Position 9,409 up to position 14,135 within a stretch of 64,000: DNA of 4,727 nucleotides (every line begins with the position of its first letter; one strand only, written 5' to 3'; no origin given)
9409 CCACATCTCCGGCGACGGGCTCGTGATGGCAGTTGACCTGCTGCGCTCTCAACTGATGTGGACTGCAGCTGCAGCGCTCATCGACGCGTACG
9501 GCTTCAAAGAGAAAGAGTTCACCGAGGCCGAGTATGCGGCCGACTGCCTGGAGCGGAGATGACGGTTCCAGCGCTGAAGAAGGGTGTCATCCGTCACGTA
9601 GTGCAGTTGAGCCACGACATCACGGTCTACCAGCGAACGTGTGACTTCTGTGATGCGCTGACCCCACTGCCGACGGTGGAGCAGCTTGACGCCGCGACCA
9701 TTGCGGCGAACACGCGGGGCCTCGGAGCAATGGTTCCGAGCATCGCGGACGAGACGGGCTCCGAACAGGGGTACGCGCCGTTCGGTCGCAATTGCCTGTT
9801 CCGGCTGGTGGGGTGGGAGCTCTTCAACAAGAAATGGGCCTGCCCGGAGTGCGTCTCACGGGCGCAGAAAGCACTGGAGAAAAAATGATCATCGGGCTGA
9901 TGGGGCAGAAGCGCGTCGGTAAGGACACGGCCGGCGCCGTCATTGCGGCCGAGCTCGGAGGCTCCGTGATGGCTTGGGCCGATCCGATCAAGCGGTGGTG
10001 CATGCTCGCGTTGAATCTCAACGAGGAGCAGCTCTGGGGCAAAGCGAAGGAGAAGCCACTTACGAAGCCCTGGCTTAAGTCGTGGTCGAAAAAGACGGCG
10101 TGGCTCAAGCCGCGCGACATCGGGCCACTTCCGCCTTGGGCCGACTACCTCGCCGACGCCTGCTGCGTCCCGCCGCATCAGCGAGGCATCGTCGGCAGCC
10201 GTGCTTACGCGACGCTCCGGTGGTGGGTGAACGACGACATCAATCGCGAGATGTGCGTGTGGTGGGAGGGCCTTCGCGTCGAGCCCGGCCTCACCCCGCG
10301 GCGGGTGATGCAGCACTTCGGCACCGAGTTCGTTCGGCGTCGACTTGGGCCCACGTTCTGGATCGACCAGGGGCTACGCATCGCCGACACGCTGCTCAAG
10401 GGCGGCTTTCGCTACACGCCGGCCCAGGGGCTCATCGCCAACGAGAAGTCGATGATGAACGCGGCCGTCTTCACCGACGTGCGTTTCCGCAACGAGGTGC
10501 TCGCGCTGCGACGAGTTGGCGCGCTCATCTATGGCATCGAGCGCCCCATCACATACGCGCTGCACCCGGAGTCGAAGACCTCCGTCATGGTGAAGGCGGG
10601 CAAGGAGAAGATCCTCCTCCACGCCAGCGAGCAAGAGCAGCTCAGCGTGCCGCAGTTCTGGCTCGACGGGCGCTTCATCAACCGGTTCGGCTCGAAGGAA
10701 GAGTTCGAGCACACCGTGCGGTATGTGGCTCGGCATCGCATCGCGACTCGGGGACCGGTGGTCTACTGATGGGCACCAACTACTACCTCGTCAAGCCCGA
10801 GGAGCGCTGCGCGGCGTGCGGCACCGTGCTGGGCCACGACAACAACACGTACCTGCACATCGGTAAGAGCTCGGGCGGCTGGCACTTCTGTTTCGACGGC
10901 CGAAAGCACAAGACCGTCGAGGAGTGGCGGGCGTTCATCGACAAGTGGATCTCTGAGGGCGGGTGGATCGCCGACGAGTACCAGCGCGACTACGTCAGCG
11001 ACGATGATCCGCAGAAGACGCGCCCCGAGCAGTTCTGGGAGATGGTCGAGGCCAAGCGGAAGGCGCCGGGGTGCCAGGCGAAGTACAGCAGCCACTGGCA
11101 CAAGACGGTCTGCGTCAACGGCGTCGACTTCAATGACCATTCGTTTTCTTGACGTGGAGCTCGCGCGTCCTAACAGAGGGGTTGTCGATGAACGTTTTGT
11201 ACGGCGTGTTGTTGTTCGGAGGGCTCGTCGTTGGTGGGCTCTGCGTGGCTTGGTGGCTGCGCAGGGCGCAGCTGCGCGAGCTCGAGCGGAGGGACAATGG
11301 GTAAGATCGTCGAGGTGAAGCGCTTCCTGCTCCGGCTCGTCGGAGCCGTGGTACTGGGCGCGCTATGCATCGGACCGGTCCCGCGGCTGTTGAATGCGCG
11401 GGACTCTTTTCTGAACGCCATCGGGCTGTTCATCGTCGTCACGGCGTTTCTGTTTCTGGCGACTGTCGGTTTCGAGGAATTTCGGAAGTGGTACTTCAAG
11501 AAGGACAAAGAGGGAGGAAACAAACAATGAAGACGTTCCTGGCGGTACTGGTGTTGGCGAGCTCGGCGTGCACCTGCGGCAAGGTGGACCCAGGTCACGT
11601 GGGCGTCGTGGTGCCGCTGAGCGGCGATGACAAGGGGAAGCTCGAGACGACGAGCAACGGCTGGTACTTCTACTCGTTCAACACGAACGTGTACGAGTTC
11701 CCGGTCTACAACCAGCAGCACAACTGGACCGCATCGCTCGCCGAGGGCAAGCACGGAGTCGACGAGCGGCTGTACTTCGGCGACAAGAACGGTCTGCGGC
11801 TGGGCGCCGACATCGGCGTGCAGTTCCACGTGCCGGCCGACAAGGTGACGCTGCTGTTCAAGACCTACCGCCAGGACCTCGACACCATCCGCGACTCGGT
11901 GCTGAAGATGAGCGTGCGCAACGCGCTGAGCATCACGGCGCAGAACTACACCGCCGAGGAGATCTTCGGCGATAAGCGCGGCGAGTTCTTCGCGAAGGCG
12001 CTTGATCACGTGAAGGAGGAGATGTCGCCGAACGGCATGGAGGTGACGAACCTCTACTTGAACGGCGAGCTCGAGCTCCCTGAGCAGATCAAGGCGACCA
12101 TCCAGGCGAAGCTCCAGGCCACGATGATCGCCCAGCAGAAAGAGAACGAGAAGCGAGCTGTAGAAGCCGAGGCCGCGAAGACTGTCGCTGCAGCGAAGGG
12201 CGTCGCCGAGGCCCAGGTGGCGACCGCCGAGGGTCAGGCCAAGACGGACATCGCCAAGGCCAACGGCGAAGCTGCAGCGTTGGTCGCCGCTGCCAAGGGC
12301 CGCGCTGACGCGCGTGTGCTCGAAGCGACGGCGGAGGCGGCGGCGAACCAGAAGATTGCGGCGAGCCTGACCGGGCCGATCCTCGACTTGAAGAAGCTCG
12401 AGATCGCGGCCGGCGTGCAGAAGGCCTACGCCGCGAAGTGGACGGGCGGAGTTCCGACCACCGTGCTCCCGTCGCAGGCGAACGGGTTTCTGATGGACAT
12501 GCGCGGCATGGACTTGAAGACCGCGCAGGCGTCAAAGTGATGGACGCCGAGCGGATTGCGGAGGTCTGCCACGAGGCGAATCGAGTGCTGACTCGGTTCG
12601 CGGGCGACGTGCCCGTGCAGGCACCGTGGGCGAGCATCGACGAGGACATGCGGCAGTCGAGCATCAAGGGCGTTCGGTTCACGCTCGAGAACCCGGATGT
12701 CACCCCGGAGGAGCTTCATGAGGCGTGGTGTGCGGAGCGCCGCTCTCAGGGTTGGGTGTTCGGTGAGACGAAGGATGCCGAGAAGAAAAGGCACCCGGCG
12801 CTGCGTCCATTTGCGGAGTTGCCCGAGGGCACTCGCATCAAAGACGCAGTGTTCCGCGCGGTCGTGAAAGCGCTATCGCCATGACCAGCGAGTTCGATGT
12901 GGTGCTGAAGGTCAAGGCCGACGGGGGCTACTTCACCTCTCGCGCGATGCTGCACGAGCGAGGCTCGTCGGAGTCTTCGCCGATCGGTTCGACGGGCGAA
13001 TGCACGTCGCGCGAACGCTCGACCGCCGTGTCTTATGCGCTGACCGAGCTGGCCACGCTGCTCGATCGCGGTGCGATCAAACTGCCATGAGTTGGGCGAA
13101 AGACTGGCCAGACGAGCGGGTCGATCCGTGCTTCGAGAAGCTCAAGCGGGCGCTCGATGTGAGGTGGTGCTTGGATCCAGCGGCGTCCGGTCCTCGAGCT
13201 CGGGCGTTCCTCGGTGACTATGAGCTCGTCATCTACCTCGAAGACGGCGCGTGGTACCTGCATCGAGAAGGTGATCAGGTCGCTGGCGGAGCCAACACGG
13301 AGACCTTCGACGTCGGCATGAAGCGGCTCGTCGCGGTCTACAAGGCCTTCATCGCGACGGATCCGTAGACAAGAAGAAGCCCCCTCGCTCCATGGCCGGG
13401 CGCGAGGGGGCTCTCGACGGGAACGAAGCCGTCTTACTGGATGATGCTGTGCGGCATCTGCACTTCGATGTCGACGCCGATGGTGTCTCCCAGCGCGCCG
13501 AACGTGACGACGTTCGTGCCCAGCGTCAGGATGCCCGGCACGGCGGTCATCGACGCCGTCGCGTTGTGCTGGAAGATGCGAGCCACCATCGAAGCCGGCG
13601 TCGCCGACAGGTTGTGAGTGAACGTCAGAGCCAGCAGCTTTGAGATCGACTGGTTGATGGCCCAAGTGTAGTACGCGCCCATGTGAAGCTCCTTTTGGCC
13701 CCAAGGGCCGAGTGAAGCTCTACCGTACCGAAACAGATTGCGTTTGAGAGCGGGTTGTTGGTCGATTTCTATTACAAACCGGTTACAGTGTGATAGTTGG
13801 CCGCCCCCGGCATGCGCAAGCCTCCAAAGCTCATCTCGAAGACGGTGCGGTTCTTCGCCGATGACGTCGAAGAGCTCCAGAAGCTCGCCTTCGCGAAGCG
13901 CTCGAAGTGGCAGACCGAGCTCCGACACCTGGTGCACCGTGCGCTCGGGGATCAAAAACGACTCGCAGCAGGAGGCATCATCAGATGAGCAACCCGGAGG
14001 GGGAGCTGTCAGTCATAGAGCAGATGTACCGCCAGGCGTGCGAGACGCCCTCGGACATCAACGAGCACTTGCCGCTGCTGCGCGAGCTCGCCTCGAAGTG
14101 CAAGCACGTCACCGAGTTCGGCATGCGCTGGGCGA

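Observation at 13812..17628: Phage-borne sugar-tailoring cassette: RHH regulator, two SAM methyltransferases including a TylF-type O-methyltransferase, a double-domain GT2, a Vat/CatB acetyltransferase and an ACP-like carrier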

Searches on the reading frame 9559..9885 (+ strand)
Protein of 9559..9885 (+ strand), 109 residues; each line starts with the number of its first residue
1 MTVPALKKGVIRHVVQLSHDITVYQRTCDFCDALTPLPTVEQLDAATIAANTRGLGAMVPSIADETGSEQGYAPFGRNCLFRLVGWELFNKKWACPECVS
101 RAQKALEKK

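Call 106: search_protein_families(library=pfam, proteins=[window:9559-9885:+], max_evalue=0.01)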
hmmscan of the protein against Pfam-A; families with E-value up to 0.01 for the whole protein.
window:9559-9885:+ (109 aa): 1 family
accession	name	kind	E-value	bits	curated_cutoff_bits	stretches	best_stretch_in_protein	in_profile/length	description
PF18608.7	XAF1_C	-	0.0054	16.7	25.8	0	26-42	18-34/54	XIAP-associated factor 1 C-terminal domain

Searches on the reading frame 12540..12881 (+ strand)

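Call 106: search_protein_families(library=pfam, proteins=[window:12540-12881:+], max_evalue=0.01)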
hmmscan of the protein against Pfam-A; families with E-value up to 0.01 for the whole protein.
window:12540-12881:+ (114 aa): 2 families
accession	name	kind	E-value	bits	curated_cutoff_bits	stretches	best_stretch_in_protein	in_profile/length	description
PF02026.21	RyR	-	4.2e-11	43.4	27.4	1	57-102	26-71/91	RyR domain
PF24792.1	DUF7701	-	7.2e-05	23.4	27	1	52-110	40-87/91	Domain of unknown function (DUF7701)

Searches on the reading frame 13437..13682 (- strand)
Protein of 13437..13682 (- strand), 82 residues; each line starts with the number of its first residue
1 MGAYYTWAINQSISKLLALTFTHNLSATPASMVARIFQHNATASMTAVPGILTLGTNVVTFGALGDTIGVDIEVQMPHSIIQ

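Call 18: search_protein_families(library=ncbifam, proteins=[window:13437-13682:-], max_evalue=0.01)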
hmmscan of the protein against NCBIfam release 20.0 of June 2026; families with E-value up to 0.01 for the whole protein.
window:13437-13682:- (82 aa): 0 families

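Call 35: find_homologous_proteins(query=window:13437-13682:-, max_evalue=0.01)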
Query window:13437-13682:- (82 aa): 7 proteins with E <= 0.01 among 8 candidates.
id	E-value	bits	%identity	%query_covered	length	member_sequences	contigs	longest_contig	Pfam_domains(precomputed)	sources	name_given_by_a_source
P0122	1.4e-45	170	100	100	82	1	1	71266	-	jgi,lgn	jgi:hypothetical protein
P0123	4.2e-39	149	89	100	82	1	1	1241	-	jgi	jgi:hypothetical protein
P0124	1.8e-35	138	81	96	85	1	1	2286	-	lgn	-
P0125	3.9e-34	134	80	100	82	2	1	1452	-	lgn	-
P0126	5.3e-32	127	78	100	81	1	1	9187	-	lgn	-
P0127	1.2e-23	100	67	100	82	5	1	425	-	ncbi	-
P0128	1.2e-23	100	67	100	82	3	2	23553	-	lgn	-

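Call 39: find_homologous_proteins(query=A2, max_evalue=0.01)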
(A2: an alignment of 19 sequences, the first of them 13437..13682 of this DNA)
Query A2 (19 sequences) (82 aa, profile of the alignment): 246 proteins with E <= 0.01 among 3065 candidates; the best 120 are listed.
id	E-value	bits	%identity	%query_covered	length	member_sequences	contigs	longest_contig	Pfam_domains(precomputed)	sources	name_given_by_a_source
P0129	1.8e-35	139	45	99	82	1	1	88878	-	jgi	-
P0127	4.3e-35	138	67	100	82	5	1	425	-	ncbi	-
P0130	9.0e-35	136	46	100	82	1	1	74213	-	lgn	-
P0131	9.0e-35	136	42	100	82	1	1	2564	-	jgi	-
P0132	1.2e-34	136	43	100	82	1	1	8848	-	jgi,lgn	jgi:hypothetical protein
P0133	1.6e-34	136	43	99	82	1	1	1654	-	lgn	-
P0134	1.6e-34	136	45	100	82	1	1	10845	-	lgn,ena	-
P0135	2.1e-34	135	46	100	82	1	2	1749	-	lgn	-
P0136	2.9e-34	135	46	99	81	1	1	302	-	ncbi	-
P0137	5.0e-34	134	45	99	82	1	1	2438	-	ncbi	-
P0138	5.4e-34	134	48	100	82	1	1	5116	-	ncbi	-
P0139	5.5e-34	134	45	99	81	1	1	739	-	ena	-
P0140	6.4e-34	134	46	99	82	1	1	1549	-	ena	-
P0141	6.5e-34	134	48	99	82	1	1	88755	-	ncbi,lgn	-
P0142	7.2e-34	134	43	99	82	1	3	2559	-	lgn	-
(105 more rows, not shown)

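Call 51: predict_structure(alignment_id=A3)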
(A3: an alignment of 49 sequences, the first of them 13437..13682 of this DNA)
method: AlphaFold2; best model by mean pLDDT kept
length: 82 residues; sequences in the alignment: 49
mean_pLDDT: 87.4   pTM: 0.75
mean pLDDT of the five models: 87.4, 87.0, 86.9, 85.5, 84.9
residues with pLDDT >= 90: 52; 70-90: 21; 50-70: 8; < 50: 1
segments of 3 or more residues with pLDDT < 50: none
pLDDT, mean of each block of 10 residues (from residue 1): 83 92 92 91 79 95 91 84 51
secondary structure, 60 per line:
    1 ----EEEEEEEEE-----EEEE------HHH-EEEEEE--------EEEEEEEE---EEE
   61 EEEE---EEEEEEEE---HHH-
elements in order: E5-13 E19-22 E33-38 E47-54 E58-64 E68-75

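Call 82: search_protein_representatives(alignment_id=A3)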
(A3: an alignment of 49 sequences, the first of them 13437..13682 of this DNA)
Query: 49 sequences, 82 profile positions. Proteins with E-value up to 0.001 (for the whole library): 31; up to 1e-10: 23; up to 1e-30: 4. The best 31 are listed.
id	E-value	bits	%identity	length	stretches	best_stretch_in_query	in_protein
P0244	7.8e-43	160.7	-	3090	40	52-72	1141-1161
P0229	1.1e-36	141.0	-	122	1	2-82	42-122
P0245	1.3e-33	131.1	-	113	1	2-82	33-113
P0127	1.2e-31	124.8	-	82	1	1-82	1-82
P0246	2.3e-30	120.7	-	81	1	1-82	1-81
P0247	6.7e-28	112.8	-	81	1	1-81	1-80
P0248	1.2e-26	108.8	-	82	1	1-81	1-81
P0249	1.0e-25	105.8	-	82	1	1-82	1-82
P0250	3.4e-24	100.9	-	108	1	2-81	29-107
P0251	2.0e-23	98.4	-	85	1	1-81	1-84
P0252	1.2e-22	95.9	-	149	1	23-82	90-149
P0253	3.1e-22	94.6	-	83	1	1-81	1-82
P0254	7.8e-21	90.1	-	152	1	2-82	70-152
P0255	1.6e-20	89.1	-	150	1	2-81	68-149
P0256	1.6e-20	89.1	-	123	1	2-81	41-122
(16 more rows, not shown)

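Call 89: fold_search(model_id=the predicted structure, library=viral)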
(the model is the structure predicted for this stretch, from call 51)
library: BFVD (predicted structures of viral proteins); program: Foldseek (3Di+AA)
matches with E <= 10: 924; with E <= 0.001: 0
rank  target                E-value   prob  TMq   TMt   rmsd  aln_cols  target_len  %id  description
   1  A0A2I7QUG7            6.5e-03  1.00  0.65  0.69   3.5        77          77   13  (no name in the UniProt tables at hand)
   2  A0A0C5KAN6            9.3e-03  1.00  0.61  0.66   3.3        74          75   12  (no name in the UniProt tables at hand)
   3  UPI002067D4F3         1.3e-02  1.00  0.65  0.10   3.3        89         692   19  (no name look-up for this kind of identifier)
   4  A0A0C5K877            1.8e-02  1.00  0.62  0.30   3.1        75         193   11  (no name in the UniProt tables at hand)
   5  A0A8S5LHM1            2.0e-02  1.00  0.55  0.10   3.4        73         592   14  Baseplate structural protein [Myoviridae sp. ctVDo27]
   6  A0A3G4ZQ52            2.0e-02  1.00  0.58  0.06   3.5        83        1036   17  Collagen-like protein [Terrestrivirus sp.]
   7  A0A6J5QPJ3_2          2.6e-02  0.99  0.52  0.08   3.7        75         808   13  Uncharacterized protein [uncultured Caudovirales phage]
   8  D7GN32                2.9e-02  1.00  0.60  0.10   5.4       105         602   15  Putative tail fibre protein [Pseudomonas phage phi2]
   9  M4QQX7                2.9e-02  0.99  0.54  0.30   4.0        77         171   17  (no name in the UniProt tables at hand)
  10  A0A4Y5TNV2            3.7e-02  1.00  0.59  0.08   3.4        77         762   13  Tail fiber protein [Bordetella phage vB_BbrP_BB8]
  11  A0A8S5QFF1            3.7e-02  0.99  0.55  0.48   4.2        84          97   18  Uncharacterized protein [Siphoviridae sp. ctoRD1]
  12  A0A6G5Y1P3            3.7e-02  0.98  0.49  0.23   3.9        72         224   11  (no name in the UniProt tables at hand)
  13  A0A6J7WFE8            3.7e-02  0.87  0.43  0.42   4.8        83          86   23  Uncharacterized protein (Fragment) [uncultured Caudovirales phage]
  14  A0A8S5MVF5            3.9e-02  1.00  0.60  0.51   3.2        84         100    8  H-type lectin domain [Siphoviridae sp. ctGyV19]
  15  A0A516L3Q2            4.2e-02  0.99  0.57  0.09   4.6        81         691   16  (no name in the UniProt tables at hand)
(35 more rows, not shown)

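Call 108: search_protein_families(library=padloc, proteins=[window:13437-13682:-], max_evalue=0.01)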
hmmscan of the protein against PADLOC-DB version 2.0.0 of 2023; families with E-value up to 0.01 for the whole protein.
window:13437-13682:- (82 aa): 0 families

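Call 109: search_protein_families(library=phrogs, proteins=[window:13437-13682:-], max_evalue=0.01)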
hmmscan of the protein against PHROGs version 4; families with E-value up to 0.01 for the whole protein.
window:13437-13682:- (82 aa): 0 families

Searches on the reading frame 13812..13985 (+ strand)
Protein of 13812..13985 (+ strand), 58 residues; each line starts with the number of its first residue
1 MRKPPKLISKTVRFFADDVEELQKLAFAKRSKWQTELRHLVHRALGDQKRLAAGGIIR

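Call 4: search_protein_families(library=pfam, proteins=[window:13812-13985:+], max_evalue=0.1)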
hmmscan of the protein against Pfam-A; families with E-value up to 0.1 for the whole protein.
window:13812-13985:+ (58 aa): 1 family
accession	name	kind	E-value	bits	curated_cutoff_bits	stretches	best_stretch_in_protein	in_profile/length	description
PF21835.1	YIEGIA_cap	-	0.097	12.8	24.1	0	12-27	21-35/58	Capping complex subunit for YIEGIA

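Call 5: search_protein_families(library=phrogs, proteins=[window:13812-13985:+], max_evalue=0.01)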
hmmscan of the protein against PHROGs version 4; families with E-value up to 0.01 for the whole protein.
window:13812-13985:+ (58 aa): 0 families

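Call 18: search_protein_families(library=ncbifam, proteins=[window:13812-13985:+], max_evalue=0.01)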
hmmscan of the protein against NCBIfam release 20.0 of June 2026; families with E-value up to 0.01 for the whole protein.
window:13812-13985:+ (58 aa): 0 families

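Call 68: search_solved_structures(query=A5, max_evalue=10, show_alignments=2)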
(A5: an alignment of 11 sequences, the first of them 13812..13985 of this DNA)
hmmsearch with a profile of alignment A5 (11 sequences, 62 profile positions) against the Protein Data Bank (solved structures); distinct sequences matched with E-value up to 10: 4.
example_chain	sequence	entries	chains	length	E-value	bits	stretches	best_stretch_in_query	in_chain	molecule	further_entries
9ukw_A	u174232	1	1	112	0.0039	19.9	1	16-41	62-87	A339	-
1nxi_A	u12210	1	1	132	0.71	12.7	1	5-32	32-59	conserved hypothetical protein VC0424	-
2px9_A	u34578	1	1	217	1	12.2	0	13-34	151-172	SUMO-activating enzyme subunit 2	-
2of7_A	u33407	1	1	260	1.3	11.8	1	30-50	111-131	Putative tetR-family transcriptional regulator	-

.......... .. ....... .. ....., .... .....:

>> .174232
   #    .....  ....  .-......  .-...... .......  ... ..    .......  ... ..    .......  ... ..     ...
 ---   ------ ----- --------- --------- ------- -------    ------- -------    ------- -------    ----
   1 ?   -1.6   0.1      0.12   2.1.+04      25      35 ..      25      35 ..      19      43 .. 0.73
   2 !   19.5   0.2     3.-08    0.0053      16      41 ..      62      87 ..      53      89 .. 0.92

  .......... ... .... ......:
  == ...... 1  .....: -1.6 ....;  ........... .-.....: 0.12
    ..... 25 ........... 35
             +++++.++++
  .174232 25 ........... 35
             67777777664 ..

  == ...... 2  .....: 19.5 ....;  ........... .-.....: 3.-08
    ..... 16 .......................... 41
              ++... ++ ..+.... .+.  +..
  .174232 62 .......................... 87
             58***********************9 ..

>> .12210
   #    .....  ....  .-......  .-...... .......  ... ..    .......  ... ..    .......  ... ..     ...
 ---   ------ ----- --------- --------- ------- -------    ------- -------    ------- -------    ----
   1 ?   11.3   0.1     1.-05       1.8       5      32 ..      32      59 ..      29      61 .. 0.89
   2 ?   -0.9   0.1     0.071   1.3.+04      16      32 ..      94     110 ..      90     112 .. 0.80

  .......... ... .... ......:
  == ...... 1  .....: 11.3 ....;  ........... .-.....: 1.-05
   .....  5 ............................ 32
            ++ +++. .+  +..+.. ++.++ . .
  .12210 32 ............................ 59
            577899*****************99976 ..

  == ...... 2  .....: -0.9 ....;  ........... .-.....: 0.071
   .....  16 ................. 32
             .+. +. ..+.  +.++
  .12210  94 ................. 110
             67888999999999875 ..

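Call 108: search_protein_families(library=padloc, proteins=[window:13812-13985:+], max_evalue=0.01)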
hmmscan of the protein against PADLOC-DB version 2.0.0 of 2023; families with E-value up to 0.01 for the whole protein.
window:13812-13985:+ (58 aa): 0 families
